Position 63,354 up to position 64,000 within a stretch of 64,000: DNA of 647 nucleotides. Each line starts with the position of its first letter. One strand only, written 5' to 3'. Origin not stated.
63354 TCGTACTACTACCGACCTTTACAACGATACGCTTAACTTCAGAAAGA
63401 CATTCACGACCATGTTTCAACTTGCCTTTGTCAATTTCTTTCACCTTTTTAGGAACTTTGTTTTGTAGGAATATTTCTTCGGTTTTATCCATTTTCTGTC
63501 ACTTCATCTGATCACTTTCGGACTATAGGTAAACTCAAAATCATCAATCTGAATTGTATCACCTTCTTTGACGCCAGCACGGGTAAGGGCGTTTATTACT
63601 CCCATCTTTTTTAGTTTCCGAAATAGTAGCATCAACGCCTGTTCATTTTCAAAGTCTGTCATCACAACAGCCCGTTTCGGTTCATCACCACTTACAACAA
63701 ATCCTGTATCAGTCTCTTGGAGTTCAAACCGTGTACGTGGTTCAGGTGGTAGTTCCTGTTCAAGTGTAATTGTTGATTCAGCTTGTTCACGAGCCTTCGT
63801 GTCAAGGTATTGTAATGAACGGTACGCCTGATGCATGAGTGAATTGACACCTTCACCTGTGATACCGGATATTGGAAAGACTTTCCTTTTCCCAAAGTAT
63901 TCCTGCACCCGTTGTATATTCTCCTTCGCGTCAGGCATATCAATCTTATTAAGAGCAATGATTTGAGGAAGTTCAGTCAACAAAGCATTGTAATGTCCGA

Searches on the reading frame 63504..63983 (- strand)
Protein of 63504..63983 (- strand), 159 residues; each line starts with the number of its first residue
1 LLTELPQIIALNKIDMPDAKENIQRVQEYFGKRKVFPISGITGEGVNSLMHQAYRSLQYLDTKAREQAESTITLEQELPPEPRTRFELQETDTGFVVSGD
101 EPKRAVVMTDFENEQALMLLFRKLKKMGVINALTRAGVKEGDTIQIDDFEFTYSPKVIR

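Call 81: search_protein_families(library=pfam, proteins=[window:63504-63983:-], max_evalue=0.001)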
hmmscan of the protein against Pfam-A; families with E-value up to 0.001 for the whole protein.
window:63504-63983:- (159 aa): 3 families
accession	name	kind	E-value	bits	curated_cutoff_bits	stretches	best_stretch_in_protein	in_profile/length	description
PF09269.16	DUF1967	-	6.5e-22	77.8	27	1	89-153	4-70/70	Domain of unknown function (DUF1967)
PF08438.16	YGR210-like_G4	-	0.00045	21.1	24.7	0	10-41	1-31/108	Obg-like GTPase YGR210-like, G4 motif-containing domain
PF00009.33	GTP_EFTU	-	0.00087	19.4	26.5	0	4-56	121-185/188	Elongation factor Tu GTP binding domain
